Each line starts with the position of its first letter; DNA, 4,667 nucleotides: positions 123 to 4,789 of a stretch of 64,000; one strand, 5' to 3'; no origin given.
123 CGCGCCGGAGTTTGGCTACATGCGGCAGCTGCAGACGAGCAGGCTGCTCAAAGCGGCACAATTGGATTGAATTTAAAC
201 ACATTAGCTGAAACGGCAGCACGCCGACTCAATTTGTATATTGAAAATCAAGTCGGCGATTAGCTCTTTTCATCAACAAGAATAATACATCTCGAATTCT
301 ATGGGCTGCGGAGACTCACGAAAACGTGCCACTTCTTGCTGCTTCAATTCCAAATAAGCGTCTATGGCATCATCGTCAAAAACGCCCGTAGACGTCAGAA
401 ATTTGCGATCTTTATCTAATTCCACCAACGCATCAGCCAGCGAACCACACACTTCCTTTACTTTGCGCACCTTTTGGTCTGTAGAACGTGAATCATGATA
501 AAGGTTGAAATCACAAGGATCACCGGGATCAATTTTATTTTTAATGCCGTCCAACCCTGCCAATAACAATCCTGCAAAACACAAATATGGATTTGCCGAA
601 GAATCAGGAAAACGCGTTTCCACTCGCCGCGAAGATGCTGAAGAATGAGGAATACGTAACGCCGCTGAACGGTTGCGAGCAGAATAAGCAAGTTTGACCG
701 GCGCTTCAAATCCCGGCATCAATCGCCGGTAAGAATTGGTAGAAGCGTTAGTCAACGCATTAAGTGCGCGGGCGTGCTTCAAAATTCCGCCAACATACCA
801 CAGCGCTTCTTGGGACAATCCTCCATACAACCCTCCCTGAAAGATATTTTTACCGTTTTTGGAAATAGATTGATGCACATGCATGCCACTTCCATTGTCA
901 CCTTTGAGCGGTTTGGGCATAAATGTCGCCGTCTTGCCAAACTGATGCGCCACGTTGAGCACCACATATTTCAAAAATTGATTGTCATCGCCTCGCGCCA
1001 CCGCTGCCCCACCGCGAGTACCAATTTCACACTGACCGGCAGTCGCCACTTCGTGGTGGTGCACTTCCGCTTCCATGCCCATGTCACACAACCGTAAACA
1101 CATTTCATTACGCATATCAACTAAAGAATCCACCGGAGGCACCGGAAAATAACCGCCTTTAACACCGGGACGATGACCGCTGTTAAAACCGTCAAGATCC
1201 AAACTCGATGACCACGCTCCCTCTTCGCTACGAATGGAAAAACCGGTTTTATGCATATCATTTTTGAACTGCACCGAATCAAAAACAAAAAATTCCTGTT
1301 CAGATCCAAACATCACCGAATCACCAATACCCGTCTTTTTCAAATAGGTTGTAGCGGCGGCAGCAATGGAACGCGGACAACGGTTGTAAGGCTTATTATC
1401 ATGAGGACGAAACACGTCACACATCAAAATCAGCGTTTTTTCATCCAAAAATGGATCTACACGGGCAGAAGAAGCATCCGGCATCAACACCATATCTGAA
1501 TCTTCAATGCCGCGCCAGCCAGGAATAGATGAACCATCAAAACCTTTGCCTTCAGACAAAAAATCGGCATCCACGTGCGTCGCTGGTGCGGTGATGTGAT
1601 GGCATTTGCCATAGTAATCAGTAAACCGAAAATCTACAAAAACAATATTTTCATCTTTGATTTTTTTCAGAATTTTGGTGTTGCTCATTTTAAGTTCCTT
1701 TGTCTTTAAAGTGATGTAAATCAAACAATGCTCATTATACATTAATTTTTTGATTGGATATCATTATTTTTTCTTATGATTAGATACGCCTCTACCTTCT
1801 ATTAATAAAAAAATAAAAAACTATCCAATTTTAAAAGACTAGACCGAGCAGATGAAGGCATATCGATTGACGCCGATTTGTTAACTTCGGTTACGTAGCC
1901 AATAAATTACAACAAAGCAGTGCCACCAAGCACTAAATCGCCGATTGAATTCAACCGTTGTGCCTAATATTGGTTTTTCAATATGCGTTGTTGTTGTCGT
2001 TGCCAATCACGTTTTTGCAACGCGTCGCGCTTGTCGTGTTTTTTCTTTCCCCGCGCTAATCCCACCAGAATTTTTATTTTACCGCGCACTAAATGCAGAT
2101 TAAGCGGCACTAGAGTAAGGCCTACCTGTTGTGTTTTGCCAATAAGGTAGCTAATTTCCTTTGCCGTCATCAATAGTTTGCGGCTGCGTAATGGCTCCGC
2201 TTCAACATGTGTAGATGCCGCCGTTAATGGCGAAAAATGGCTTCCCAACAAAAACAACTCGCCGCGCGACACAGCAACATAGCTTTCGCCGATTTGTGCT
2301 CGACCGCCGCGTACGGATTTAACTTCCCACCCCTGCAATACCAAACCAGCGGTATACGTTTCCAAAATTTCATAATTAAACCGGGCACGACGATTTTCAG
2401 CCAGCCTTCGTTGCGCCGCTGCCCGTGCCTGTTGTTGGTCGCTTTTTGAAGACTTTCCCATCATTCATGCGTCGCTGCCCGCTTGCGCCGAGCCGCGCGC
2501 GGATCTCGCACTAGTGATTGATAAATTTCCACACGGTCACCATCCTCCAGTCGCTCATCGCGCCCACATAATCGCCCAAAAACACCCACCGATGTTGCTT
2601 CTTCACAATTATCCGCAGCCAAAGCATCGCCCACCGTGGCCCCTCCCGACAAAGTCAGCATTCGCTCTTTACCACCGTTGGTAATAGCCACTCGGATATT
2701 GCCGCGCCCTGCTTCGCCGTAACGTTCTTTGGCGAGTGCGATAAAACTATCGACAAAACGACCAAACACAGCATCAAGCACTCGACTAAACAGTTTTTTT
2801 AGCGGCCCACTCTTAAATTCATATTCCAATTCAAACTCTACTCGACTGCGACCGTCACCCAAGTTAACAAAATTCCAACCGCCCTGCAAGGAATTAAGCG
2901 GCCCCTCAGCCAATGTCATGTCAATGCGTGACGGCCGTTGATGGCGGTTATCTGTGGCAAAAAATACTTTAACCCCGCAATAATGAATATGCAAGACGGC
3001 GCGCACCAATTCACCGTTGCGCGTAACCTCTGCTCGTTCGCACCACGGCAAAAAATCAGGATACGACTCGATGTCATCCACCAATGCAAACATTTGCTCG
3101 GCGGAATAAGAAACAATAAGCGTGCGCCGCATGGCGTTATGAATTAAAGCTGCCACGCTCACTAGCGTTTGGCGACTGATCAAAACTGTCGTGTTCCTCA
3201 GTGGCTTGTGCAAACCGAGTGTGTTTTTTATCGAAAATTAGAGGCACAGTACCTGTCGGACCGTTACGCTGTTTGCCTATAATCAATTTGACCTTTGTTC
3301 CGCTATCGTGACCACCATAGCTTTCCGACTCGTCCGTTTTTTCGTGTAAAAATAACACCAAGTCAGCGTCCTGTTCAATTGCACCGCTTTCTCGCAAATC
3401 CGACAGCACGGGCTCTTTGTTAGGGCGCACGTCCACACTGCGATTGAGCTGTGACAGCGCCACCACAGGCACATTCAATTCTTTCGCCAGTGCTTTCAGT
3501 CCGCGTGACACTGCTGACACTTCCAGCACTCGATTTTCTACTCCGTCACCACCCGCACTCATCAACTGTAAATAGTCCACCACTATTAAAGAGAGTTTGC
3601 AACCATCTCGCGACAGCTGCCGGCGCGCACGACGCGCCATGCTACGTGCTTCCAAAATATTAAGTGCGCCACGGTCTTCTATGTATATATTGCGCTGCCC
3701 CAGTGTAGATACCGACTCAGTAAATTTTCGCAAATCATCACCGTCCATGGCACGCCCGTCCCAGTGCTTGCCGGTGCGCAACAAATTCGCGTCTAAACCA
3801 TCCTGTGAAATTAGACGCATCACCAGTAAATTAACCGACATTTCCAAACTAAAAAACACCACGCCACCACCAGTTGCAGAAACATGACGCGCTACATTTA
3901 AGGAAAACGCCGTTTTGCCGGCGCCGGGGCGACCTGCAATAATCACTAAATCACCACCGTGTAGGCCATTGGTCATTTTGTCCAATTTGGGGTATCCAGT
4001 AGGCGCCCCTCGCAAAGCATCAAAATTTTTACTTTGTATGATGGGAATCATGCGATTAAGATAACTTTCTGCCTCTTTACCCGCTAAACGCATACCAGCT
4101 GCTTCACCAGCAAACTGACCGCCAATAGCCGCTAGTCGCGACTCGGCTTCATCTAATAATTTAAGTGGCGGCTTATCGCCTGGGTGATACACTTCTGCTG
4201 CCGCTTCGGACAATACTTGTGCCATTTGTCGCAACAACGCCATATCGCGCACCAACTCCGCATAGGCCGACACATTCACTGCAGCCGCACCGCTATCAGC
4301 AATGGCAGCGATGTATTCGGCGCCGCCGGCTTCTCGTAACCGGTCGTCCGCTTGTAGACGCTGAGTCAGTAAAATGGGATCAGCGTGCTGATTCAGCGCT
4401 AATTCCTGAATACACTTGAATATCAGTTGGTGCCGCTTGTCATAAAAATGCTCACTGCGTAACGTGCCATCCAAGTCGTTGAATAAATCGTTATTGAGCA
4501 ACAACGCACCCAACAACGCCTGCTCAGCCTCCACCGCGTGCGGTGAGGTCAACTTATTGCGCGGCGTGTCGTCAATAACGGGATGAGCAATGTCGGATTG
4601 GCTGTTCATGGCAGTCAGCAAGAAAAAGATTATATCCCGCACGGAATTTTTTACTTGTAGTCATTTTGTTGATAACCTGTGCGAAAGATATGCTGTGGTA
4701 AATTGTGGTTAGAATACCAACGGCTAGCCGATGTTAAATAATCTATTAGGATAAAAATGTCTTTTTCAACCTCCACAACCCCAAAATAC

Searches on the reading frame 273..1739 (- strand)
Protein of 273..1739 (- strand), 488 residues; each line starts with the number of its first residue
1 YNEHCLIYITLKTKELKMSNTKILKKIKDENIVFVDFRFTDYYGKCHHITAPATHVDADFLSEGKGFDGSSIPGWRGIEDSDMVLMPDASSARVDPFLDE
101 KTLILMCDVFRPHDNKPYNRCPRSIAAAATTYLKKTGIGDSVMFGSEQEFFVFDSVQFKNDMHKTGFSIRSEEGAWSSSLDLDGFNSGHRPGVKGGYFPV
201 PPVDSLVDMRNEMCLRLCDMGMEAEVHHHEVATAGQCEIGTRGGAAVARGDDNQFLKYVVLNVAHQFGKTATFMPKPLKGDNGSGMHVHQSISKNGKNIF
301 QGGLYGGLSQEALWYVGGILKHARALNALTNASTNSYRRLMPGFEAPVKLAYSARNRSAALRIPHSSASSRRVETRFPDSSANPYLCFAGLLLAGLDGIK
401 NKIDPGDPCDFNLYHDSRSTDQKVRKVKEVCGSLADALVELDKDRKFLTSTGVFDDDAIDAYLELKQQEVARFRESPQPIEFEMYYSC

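Call 36: search_protein_families(library=pfam, proteins=[window:273-1739:-], max_evalue=0.00001)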
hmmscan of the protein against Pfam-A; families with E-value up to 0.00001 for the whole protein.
window:273-1739:- (488 aa): 2 families
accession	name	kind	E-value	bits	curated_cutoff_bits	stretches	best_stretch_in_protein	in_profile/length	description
PF00120.29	Gln-synt_C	-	4.3e-124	414.5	24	1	120-485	2-344/344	Glutamine synthetase, catalytic domain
PF03951.24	Gln-synt_N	-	1.7e-29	101.7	33.4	1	31-112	1-82/82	Glutamine synthetase, beta-Grasp domain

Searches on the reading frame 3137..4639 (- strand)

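Call 36: search_protein_families(library=pfam, proteins=[window:3137-4639:-], max_evalue=0.00001)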
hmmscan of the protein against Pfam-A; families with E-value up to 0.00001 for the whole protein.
window:3137-4639:- (500 aa): 4 families
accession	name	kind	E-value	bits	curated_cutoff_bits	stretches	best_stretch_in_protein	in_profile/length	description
PF03796.21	DnaB_C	-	5.4e-85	285.3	27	1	211-477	1-254/255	DnaB-like helicase C terminal domain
PF00772.26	DnaB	-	4.2e-27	94.6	23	1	32-132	2-103/103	DnaB-like helicase N terminal domain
PF13481.12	AAA_25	-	2e-11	44.3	27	1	217-398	20-190/195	AAA domain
PF06745.19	ATPase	-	7.3e-06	26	26.6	0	213-270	2-61/231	KaiC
